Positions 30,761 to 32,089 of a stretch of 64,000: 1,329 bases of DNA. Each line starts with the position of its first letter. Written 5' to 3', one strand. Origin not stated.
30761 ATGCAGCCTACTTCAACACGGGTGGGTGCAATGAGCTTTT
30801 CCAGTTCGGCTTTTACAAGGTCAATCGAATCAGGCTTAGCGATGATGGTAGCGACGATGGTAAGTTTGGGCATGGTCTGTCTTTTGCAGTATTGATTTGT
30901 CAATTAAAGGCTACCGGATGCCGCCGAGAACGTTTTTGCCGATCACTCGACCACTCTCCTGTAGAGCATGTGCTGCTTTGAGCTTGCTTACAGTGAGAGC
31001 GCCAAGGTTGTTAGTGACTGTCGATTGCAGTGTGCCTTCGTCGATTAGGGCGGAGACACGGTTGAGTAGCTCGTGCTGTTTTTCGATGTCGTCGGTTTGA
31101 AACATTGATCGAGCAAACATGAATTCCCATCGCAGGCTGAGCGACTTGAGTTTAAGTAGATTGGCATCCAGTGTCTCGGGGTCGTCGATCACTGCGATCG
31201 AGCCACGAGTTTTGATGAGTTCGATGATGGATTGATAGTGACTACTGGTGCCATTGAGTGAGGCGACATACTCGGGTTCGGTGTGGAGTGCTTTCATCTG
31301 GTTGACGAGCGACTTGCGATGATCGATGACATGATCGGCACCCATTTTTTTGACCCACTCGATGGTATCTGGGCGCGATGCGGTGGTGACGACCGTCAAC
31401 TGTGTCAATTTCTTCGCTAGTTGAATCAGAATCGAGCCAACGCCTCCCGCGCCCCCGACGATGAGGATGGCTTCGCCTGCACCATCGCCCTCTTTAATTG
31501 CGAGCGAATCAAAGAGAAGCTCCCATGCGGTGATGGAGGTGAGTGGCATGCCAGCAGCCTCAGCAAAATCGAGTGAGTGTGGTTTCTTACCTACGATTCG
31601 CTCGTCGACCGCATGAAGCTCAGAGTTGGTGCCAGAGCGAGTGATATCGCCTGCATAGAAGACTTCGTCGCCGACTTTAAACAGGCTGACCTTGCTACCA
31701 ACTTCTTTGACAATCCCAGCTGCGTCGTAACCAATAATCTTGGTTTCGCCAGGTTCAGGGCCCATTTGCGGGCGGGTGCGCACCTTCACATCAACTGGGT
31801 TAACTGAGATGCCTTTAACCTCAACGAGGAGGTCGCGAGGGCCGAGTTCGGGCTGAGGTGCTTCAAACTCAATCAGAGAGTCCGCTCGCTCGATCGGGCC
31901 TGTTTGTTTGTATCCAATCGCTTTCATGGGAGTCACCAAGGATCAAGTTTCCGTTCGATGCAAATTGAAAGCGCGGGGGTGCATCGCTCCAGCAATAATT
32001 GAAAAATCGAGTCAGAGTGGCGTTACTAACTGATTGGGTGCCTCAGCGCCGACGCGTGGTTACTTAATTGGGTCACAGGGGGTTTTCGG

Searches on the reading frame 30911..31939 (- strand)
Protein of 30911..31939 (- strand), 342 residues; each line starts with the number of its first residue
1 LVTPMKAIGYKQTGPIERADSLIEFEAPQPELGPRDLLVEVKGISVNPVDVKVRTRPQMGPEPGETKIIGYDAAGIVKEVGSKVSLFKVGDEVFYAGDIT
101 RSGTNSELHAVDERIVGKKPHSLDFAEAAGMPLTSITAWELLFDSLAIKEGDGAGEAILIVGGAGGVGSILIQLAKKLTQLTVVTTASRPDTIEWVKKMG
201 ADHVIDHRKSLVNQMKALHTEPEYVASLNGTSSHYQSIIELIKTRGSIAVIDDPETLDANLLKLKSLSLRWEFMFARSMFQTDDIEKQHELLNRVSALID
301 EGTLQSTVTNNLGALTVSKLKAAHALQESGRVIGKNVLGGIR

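Call 17: search_protein_families(library=pfam, proteins=[window:30911-31939:-], max_evalue=0.001)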
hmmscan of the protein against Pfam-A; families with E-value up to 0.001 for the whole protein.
window:30911-31939:- (342 aa): 4 families
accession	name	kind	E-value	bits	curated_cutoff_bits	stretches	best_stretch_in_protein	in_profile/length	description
PF00107.32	ADH_zinc_N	-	2.4e-14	53.8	31.8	1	166-282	1-122/129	Zinc-binding dehydrogenase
PF13602.12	ADH_zinc_N_2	-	1.3e-13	52.5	27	1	199-338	1-134/134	Zinc-binding dehydrogenase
PF08240.17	ADH_N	-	3e-11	43.9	23.5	1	33-94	1-61/104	Alcohol dehydrogenase GroES-like domain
PF16912.11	Glu_dehyd_C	-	2.6e-05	24.2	34.9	1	159-250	34-128/211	Glucose dehydrogenase C-terminus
